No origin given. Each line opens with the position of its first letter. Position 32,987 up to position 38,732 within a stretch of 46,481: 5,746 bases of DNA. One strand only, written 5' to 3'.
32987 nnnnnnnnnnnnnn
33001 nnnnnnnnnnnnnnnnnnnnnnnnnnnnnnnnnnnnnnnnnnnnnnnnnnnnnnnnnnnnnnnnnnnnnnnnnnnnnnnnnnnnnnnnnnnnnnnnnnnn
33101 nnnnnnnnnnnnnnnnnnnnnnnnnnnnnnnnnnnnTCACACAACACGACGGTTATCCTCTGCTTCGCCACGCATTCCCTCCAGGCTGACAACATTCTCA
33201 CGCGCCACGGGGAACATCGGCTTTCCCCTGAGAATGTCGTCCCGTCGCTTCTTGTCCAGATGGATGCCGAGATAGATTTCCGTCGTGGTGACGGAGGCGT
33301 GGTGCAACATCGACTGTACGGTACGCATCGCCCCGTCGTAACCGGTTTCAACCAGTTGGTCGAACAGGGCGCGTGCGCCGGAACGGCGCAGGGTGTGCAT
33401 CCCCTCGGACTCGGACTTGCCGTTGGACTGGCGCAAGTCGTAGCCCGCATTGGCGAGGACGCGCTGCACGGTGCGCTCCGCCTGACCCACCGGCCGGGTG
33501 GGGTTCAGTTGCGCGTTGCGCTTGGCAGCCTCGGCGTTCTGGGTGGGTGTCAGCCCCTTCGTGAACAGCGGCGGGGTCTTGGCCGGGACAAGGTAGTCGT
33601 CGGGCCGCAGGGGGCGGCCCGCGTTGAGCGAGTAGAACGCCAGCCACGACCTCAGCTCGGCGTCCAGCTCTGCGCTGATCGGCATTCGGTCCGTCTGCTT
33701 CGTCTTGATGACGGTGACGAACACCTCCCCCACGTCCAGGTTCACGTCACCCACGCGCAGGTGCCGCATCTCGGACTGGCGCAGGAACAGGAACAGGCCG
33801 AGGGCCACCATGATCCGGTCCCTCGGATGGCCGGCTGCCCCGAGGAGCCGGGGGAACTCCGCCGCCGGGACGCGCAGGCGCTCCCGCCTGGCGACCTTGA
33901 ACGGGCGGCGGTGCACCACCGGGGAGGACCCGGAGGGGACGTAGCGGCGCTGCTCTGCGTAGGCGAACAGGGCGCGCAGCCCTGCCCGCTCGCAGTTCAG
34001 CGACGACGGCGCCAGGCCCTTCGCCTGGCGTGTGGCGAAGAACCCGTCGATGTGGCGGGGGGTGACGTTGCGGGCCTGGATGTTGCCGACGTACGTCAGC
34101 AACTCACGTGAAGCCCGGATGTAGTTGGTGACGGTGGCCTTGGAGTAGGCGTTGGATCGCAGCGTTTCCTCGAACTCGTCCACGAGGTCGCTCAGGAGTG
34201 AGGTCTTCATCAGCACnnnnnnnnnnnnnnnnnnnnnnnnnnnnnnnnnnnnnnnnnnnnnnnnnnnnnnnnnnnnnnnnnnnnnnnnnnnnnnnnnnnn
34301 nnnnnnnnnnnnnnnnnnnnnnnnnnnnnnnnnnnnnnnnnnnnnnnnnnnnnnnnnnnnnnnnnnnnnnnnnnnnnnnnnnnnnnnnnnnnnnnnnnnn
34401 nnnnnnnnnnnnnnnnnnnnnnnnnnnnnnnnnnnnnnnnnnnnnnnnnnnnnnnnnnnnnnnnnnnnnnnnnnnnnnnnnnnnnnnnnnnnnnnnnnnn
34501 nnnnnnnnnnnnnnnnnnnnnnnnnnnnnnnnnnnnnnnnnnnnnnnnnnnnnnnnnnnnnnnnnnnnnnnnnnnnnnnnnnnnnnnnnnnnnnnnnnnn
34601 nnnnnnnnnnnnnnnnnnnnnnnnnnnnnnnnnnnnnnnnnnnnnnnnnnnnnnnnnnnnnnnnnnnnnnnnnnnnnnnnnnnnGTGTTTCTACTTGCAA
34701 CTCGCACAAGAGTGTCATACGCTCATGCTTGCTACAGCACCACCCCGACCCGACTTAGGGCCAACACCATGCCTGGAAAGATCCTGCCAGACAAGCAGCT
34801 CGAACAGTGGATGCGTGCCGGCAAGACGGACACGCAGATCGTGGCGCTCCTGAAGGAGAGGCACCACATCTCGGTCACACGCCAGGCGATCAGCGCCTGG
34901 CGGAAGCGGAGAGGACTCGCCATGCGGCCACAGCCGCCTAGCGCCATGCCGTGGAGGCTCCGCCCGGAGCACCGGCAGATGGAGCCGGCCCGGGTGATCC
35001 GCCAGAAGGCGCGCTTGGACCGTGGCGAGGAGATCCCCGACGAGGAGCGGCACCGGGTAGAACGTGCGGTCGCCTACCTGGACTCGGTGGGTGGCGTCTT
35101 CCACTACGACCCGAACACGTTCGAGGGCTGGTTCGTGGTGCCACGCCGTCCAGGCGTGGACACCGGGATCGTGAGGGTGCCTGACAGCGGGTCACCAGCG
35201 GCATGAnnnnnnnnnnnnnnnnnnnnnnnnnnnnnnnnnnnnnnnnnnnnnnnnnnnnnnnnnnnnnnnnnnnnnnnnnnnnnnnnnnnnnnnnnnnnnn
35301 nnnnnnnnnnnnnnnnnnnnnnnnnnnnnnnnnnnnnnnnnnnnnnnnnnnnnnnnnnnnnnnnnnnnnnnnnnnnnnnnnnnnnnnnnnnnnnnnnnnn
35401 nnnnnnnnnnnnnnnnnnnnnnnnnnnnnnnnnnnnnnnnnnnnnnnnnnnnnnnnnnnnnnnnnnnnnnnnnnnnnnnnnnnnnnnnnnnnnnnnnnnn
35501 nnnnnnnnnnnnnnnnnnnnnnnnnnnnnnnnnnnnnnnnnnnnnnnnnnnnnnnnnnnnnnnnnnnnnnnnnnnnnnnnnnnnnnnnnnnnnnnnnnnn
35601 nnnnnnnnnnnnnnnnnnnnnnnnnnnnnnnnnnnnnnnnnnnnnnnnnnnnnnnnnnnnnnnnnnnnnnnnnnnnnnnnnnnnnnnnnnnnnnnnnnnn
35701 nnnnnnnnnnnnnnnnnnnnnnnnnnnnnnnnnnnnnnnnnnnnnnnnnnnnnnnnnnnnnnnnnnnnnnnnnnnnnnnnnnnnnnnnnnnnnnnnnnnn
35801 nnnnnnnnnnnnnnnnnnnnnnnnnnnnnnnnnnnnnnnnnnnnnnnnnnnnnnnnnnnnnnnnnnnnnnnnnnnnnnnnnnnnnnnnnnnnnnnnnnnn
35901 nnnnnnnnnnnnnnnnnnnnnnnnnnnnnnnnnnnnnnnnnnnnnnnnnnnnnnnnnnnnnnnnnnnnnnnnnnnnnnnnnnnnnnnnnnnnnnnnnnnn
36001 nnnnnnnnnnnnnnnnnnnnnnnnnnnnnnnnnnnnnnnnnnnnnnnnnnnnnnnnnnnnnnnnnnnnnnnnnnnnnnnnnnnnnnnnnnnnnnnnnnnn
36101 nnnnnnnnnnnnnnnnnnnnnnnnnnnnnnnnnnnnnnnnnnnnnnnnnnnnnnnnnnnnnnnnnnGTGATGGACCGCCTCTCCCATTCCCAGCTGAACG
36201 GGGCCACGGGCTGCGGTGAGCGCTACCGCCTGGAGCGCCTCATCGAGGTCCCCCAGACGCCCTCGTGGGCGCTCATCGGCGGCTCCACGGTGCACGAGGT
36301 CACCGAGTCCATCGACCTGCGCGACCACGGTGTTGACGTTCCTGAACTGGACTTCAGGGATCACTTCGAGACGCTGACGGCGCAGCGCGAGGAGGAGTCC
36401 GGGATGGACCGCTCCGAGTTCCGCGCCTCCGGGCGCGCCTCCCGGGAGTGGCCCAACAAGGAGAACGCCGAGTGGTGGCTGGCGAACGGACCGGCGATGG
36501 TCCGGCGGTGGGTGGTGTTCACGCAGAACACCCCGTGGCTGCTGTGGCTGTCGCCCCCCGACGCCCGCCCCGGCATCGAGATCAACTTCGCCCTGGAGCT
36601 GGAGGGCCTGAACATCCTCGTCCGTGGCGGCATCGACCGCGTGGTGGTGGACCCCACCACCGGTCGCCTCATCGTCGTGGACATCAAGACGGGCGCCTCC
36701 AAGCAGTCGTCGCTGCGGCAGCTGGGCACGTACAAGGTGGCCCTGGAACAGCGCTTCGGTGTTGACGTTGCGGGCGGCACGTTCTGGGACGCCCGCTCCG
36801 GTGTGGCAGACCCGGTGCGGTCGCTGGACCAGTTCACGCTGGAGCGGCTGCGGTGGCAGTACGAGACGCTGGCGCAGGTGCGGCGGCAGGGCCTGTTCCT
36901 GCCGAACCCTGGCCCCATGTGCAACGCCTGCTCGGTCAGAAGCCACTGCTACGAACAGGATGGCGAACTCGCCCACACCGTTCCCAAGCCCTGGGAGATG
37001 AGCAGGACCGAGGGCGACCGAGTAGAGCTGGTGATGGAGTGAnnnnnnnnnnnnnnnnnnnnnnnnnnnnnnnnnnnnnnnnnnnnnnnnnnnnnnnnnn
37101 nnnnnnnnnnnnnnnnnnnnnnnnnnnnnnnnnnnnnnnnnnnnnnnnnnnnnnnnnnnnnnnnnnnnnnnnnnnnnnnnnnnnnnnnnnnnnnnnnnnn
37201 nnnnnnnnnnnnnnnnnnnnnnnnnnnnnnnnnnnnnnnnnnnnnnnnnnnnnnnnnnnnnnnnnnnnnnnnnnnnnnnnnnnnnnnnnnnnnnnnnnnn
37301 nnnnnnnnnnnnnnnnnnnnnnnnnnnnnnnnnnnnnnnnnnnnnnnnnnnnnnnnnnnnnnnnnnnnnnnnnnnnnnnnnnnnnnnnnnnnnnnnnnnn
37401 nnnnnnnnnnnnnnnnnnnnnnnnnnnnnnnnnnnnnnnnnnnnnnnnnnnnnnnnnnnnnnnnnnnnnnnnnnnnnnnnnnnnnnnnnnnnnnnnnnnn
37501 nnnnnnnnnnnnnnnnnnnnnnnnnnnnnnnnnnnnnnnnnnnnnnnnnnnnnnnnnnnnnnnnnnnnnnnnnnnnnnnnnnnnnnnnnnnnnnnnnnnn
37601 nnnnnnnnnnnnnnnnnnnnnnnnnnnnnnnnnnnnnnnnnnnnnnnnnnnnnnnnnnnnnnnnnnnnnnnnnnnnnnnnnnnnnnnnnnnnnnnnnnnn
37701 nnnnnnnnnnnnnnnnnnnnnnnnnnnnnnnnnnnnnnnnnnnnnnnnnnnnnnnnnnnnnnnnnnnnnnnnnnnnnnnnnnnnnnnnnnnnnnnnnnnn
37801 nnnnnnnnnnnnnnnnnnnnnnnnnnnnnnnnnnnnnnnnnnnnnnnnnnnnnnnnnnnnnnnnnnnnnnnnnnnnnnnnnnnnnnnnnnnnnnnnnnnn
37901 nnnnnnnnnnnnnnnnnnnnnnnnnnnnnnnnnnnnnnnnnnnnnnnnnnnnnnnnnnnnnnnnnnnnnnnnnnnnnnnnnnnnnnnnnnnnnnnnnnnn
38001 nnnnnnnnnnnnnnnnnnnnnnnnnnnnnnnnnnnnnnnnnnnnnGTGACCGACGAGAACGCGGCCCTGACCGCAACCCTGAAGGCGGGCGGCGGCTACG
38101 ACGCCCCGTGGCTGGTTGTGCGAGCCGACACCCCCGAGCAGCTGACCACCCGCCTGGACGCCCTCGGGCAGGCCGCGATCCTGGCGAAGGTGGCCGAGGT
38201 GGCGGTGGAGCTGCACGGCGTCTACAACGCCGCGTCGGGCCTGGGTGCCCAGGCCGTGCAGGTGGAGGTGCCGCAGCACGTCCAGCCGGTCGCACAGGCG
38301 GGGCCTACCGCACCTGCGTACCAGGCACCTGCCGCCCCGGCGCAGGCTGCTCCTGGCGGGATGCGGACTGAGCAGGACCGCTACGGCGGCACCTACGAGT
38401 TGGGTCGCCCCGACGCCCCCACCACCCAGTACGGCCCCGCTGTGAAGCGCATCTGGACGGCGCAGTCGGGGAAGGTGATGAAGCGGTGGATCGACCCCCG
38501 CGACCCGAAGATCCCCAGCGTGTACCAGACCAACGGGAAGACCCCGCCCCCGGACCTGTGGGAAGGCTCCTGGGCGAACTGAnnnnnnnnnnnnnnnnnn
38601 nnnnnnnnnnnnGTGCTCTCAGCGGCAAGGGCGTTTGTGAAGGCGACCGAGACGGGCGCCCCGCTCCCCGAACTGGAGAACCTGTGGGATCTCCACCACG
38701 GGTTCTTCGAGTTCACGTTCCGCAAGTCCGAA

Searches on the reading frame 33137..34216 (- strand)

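Call 18: search_protein_families(library=pfam, proteins=[window:33137-34216:-], max_evalue=0.01)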
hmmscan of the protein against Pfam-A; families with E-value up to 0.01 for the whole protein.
window:33137-34216:- (359 aa): 4 families
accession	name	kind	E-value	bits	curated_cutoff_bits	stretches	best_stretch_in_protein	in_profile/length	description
PF00589.27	Phage_integrase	-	6.6e-13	49.2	27.1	1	120-316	7-166/172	Phage integrase family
PF02899.23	Phage_int_SAM_1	-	4.4e-09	36.9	22.3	1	12-90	1-82/83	Phage integrase, N-terminal SAM-like domain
PF13495.12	Phage_int_SAM_4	-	1.3e-08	35.6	27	1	11-92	1-83/85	Phage integrase, N-terminal SAM-like domain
PF12834.13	Phage_int_SAM_2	-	0.00074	20.4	22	1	47-91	45-89/91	Phage integrase, N-terminal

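Call 19: search_protein_families(library=phrogs, proteins=[window:33137-34216:-], max_evalue=0.001)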
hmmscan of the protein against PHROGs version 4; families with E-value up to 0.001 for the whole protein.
window:33137-34216:- (359 aa): 3 families
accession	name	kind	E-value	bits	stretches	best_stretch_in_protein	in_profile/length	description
phrog_1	-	integration and excision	1.5e-34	121.3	1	7-325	165-442/611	integrase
phrog_216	-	integration and excision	1.9e-20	74.1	1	113-325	53-231/301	integrase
phrog_7244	-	integration and excision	2.6e-05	24.6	1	9-186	76-249/263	integrase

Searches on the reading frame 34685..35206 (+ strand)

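Call 18: search_protein_families(library=pfam, proteins=[window:34685-35206:+], max_evalue=0.01)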
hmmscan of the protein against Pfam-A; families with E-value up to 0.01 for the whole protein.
window:34685-35206:+ (173 aa): 0 families

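Call 19: search_protein_families(library=phrogs, proteins=[window:34685-35206:+], max_evalue=0.001)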
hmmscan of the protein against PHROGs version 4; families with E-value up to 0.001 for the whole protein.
window:34685-35206:+ (173 aa): 1 family
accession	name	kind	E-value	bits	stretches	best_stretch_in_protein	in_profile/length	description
phrog_3929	-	transcription regulation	8.8e-23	81.5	1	32-167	5-140/150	transcriptional repressor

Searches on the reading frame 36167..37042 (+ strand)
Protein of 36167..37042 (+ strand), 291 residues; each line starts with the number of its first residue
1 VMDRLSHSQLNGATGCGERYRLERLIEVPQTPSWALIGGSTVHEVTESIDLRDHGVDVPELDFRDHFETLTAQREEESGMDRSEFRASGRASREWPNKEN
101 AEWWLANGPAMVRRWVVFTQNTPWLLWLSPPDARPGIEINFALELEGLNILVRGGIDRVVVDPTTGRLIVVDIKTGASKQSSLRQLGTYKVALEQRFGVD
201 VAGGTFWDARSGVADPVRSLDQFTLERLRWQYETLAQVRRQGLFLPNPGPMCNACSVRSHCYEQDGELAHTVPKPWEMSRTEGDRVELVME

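Call 101: search_protein_families(library=pfam, proteins=[window:36167-37042:+], max_evalue=0.001)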
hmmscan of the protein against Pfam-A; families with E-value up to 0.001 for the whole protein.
window:36167-37042:+ (291 aa): 1 family
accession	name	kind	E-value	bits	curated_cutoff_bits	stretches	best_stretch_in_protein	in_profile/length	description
PF12705.13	PDDEXK_1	-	1.2e-19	71.6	22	1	4-261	1-246/247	PD-(D/E)XK nuclease superfamily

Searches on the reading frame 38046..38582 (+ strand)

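Call 101: search_protein_families(library=pfam, proteins=[window:38046-38582:+], max_evalue=0.001)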
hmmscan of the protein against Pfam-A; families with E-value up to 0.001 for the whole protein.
window:38046-38582:+ (178 aa): 1 family
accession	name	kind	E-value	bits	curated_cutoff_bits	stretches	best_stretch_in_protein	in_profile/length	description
PF25690.1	Phage_gp49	-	1.2e-08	35.7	27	1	5-106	47-147/191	Mycobacteriophage L5/D29 gene 49 protein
